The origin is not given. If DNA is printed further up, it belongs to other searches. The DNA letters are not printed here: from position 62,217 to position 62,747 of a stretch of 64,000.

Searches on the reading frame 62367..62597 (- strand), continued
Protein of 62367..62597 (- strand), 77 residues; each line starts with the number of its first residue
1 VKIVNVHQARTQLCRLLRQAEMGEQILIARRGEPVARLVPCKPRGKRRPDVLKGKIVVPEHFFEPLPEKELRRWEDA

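Call 35: find_encoding_contigs(protein=P0009, flank=5000, max_places=3)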
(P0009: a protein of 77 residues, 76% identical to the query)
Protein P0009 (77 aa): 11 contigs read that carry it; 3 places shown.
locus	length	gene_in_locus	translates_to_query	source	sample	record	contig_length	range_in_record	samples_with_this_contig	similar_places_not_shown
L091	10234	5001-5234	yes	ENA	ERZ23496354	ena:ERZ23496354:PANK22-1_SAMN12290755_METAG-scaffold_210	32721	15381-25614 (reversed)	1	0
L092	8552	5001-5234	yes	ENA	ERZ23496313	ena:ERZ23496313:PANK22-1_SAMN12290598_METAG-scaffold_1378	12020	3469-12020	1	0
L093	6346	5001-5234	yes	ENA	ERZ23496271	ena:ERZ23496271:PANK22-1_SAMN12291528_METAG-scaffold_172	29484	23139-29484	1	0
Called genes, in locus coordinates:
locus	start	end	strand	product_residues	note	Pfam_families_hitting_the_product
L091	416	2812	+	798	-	PF27052:Lysyl_endopep_N, PF13365:Trypsin_2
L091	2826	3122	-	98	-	-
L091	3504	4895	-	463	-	PF13191:AAA_16, PF13401:AAA_22 (weak)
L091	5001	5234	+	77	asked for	PF02604:PhdYeFM_antitox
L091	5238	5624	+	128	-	PF01850:PIN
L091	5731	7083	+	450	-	PF09820:AAA-ATPase_like, PF08011:PDDEXK_9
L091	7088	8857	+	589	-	PF09820:AAA-ATPase_like, PF08011:PDDEXK_9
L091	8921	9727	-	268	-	-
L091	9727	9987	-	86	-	PF13560:HTH_31, PF01381:HTH_3 (weak)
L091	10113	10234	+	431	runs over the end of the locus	PF02384:N6_Mtase, PF01170:UPF0020 (weak), PF13847:Methyltransf_31 (faint), PF07669:Eco57I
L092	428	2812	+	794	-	PF27052:Lysyl_endopep_N, PF13365:Trypsin_2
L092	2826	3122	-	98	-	-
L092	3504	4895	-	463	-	PF13191:AAA_16, PF13401:AAA_22 (weak)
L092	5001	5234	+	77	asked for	PF02604:PhdYeFM_antitox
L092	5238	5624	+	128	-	PF01850:PIN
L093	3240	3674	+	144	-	PF01850:PIN, PF13470:PIN_3 (weak)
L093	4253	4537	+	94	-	PF02604:PhdYeFM_antitox, PF12910:PHD_like (weak)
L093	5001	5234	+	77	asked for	PF02604:PhdYeFM_antitox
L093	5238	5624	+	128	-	PF01850:PIN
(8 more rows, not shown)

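Call 45: search_protein_families(library=pfam, proteins=[L009:4231-4614:+, L015:4238-4621:+, L009:3995-4225:+], max_evalue=0.01)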
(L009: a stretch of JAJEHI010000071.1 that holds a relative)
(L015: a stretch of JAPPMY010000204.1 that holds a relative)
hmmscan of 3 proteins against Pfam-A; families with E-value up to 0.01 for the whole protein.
L009:4231-4614:+ (127 aa): 2 families
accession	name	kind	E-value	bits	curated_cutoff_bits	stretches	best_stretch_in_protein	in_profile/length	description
PF01850.27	PIN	-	5.7e-17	62.9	23.6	1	3-122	1-118/120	PIN domain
PF13470.12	PIN_3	-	4.9e-06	27.8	27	1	2-113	1-111/115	PIN domain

L015:4238-4621:+ (128 aa): 2 families
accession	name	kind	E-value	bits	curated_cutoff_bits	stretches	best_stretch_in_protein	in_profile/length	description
PF01850.27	PIN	-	7.4e-17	62.5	23.6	1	3-123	1-118/120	PIN domain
PF13470.12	PIN_3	-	0.004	18.4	27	1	2-116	1-113/115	PIN domain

L009:3995-4225:+ (77 aa): 1 family
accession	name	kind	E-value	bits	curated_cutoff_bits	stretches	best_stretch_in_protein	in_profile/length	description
PF02604.26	PhdYeFM_antitox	-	5.6e-11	42.5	29.8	1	1-40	1-41/74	Antitoxin Phd_YefM, type II toxin-antitoxin system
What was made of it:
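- The toxin scores PF01850 at 62.9 bits (call 45).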

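Call 46: search_solved_structures(query=A2, max_evalue=0.01, show_alignments=2)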
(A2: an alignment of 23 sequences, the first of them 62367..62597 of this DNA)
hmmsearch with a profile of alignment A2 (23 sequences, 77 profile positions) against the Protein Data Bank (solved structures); distinct sequences matched with E-value up to 0.01: 7.
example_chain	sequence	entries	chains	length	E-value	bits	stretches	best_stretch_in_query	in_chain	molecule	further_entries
6jqy_A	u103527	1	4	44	4.6e-07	32.7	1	1-40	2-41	Antitoxin VapB46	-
4zlx_A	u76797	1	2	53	9.7e-07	31.7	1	1-38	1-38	Antitoxin phd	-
3hs2_A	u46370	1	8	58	9.9e-07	31.6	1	1-39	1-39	Prevent host death protein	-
3hry_A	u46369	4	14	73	1.4e-06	31.2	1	1-39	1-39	Prevent host death protein | Antitoxin phd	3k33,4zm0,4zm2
3kh2_E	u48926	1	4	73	6.5e-06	29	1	1-34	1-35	Prevent host death protein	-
3dbo_A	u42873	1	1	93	7.9e-06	28.7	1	4-48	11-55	Uncharacterized protein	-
9g12_C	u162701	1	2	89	0.0088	19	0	1-41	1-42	Antitoxin RelB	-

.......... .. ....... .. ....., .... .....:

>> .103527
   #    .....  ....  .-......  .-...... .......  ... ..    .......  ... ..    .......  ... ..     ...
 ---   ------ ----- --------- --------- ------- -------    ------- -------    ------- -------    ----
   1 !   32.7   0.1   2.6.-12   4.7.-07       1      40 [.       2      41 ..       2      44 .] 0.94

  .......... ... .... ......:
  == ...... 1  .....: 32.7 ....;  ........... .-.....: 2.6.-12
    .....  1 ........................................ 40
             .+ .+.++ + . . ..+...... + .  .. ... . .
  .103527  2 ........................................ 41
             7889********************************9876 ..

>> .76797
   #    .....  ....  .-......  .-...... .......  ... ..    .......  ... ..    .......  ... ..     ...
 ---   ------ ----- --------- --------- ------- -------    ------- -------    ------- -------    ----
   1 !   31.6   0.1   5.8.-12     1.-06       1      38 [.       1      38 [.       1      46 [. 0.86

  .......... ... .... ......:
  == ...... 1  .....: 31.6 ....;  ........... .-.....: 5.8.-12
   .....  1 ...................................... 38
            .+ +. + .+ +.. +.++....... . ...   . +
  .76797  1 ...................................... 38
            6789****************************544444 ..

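Call 58: find_encoding_contigs(protein=P0078, flank=4000, max_places=2)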
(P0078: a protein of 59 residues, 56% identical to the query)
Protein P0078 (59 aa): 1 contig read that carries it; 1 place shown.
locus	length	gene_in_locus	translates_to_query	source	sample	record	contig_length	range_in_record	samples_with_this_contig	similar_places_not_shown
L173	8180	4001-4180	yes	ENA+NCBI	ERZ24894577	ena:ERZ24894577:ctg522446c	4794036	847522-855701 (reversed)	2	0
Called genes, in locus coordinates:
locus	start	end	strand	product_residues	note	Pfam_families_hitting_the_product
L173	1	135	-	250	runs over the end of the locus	PF02602:HEM4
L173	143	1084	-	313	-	PF01379:Porphobil_deam, PF03900:Porphobil_deamC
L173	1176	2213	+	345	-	PF00814:TsaD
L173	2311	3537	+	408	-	PF02515:CoA_transf_3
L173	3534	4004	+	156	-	PF01575:MaoC_dehydratas, PF13452:FAS1_DH_region (weak)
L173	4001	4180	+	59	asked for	-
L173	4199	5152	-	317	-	PF00174:Oxidored_molyb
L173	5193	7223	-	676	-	PF00009:GTP_EFTU, PF22042:EF-G_D2, PF14492:EFG_III, PF03764:EFG_IV, PF00679:EFG_C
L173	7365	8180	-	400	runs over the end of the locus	PF00155:Aminotran_1_2, PF01041:DegT_DnrJ_EryC1 (weak)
